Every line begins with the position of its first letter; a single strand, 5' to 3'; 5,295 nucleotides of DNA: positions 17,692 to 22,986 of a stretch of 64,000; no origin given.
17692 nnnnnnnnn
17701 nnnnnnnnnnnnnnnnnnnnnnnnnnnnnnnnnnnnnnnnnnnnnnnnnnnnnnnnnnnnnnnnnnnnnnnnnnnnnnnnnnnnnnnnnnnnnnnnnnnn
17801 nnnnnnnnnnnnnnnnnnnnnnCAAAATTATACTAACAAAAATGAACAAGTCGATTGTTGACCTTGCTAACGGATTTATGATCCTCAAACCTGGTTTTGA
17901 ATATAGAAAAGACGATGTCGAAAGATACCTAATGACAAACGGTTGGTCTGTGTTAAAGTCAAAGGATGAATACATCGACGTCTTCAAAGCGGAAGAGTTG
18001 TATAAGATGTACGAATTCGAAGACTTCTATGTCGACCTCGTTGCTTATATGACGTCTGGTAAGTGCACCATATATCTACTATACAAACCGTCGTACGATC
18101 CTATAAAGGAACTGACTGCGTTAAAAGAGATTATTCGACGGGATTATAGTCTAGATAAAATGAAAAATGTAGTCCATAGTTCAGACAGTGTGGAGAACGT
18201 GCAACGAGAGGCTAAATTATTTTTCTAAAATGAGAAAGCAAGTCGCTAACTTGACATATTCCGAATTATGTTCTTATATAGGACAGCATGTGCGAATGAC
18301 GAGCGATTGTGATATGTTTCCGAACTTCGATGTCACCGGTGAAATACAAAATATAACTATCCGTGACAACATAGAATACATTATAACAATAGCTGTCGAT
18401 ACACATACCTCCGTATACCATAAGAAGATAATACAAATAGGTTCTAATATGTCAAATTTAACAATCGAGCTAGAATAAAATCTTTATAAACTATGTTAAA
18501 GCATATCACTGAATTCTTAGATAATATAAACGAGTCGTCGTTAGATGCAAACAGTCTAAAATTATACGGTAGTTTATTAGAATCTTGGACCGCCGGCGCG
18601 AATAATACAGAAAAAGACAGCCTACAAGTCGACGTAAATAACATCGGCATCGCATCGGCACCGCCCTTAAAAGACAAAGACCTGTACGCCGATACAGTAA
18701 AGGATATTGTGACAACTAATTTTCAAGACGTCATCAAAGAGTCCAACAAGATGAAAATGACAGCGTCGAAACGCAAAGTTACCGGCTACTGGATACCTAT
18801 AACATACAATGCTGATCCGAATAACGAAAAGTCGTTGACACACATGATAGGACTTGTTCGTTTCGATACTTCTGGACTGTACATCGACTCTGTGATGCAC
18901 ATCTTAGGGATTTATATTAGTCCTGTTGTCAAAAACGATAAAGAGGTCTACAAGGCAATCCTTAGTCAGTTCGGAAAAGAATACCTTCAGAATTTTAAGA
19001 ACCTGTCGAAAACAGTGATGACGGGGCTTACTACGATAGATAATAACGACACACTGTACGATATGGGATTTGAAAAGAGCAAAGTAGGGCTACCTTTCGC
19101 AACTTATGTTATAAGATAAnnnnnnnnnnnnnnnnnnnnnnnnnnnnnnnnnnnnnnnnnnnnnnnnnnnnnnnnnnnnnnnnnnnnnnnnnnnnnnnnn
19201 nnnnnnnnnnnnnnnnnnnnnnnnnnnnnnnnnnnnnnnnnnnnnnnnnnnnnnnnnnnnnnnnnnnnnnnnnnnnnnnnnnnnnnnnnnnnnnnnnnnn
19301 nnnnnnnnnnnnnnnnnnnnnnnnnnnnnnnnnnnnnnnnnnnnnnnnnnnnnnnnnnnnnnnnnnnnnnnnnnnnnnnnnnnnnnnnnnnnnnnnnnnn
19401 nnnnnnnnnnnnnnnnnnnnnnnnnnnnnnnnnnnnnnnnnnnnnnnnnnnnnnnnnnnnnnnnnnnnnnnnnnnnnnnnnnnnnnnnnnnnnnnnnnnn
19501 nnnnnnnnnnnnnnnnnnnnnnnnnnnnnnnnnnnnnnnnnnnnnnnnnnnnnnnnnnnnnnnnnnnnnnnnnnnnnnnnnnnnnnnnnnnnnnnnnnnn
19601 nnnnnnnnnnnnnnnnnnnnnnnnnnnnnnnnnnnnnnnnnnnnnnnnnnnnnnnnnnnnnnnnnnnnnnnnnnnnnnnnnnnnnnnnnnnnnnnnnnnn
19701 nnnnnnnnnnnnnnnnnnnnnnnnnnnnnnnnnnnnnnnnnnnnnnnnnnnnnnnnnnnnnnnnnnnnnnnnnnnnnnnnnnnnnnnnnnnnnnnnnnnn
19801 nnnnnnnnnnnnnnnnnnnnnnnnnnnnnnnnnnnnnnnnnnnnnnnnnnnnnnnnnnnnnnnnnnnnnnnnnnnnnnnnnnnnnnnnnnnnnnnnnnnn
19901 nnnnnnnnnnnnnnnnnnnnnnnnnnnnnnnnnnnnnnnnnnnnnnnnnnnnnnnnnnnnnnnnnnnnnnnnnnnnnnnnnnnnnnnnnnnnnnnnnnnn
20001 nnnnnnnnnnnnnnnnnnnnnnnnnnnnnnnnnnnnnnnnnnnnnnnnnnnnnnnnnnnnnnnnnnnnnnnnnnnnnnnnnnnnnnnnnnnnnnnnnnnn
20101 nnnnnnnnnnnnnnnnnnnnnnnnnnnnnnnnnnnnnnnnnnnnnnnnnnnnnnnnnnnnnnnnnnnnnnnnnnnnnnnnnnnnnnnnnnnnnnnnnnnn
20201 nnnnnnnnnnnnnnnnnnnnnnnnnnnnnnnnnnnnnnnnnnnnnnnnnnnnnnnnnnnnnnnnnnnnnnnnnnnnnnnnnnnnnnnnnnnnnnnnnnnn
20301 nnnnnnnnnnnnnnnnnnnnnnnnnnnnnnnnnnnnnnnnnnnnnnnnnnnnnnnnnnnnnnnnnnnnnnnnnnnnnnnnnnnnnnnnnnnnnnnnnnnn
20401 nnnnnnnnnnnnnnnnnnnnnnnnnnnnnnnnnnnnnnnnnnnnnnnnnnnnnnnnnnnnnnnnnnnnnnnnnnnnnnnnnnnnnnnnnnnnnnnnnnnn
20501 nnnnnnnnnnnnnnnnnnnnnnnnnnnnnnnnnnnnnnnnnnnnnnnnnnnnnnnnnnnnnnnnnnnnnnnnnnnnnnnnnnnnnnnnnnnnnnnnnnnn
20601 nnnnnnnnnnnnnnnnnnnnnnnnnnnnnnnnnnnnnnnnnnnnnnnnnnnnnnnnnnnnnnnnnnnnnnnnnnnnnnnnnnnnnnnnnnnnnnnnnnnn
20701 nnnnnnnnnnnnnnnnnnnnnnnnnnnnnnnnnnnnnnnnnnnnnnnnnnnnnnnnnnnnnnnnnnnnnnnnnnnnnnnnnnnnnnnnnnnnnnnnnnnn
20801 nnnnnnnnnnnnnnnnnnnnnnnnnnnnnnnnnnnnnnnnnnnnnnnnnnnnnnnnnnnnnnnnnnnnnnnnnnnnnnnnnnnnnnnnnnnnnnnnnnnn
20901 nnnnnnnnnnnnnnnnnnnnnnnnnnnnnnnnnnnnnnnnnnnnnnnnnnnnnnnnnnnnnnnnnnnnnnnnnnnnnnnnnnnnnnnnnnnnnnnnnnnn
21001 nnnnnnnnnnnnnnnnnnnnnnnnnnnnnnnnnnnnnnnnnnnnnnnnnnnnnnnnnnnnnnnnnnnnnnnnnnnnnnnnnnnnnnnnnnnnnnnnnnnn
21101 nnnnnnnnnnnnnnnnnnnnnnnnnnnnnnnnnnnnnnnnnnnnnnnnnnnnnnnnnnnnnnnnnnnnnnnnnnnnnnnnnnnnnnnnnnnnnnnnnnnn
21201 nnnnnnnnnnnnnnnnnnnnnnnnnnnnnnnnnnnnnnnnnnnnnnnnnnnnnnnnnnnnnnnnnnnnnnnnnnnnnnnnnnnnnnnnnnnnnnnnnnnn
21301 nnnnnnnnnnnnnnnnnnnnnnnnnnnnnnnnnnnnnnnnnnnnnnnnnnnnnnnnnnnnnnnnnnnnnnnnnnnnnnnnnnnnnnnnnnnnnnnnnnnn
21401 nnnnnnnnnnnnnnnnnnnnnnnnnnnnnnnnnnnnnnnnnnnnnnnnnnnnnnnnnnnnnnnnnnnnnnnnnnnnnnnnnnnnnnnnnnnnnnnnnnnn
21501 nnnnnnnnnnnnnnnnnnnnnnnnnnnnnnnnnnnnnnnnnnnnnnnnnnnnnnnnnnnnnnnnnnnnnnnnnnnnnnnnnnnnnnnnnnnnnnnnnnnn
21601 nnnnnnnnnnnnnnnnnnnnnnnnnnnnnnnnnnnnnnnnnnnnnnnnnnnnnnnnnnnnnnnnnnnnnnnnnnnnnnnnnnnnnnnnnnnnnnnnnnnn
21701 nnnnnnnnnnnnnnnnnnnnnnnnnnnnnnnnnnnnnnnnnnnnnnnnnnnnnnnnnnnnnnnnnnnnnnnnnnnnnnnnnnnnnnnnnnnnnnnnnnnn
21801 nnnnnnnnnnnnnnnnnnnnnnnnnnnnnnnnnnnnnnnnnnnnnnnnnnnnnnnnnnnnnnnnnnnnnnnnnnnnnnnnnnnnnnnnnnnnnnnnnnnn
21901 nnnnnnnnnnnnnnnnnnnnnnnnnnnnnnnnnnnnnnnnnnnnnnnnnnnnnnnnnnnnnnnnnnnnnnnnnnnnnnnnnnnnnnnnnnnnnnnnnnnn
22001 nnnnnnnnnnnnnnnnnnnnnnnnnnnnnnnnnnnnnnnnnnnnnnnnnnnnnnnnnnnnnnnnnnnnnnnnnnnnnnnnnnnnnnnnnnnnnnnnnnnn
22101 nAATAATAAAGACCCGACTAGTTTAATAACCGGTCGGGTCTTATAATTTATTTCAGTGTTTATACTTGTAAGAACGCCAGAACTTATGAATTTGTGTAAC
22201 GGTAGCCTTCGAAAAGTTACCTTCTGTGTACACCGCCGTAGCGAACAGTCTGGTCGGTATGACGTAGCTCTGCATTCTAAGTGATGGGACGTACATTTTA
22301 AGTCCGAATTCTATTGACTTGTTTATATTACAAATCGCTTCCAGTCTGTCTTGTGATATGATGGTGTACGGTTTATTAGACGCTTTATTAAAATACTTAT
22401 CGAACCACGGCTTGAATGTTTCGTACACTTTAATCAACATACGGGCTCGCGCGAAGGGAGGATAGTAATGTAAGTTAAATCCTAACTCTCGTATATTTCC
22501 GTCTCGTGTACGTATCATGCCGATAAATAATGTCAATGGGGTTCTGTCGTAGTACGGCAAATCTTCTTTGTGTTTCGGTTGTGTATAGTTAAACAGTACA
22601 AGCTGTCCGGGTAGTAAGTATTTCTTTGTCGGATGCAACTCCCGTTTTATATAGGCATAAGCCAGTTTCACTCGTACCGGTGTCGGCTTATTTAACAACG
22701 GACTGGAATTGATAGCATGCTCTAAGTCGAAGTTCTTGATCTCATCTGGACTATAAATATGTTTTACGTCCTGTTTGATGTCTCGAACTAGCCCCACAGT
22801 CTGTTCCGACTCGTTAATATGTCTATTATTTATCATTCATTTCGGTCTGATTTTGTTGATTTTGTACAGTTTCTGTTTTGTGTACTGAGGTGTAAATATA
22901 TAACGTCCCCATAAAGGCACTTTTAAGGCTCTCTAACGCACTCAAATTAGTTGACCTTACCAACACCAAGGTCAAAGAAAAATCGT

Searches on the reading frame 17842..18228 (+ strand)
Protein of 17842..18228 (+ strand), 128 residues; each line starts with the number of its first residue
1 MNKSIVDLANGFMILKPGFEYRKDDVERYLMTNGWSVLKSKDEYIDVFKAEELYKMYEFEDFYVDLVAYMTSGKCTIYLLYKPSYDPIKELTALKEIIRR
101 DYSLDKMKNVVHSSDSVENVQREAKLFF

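Call 57: search_protein_families(library=pfam, proteins=[window:17842-18228:+], max_evalue=0.001)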
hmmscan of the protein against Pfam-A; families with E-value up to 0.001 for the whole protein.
window:17842-18228:+ (128 aa): 1 family
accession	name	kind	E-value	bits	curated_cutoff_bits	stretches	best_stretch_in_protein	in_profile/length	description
PF00334.24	NDK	-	1.9e-15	57.4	27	1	12-128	4-130/135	Nucleoside diphosphate kinase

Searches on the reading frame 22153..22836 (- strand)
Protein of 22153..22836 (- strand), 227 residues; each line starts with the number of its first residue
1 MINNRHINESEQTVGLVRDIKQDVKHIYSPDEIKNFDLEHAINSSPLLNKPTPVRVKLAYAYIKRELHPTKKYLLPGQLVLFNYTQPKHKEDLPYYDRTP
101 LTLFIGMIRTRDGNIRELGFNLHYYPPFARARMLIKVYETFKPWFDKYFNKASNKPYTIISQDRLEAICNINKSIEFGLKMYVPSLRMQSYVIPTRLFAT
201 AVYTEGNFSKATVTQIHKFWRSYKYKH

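Call 33: search_protein_families(library=pfam, proteins=[window:22153-22836:-], max_evalue=0.01)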
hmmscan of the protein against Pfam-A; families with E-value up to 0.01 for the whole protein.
window:22153-22836:- (227 aa): 0 families

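Call 34: search_protein_families(library=phrogs, proteins=[window:22153-22836:-], max_evalue=0.001)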
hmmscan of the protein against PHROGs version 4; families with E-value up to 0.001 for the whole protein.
window:22153-22836:- (227 aa): 1 family
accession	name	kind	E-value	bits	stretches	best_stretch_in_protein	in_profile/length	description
phrog_429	-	DNA, RNA and nucleotide metabolism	2.6e-16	61.1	1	70-225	59-205/210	DNA end protector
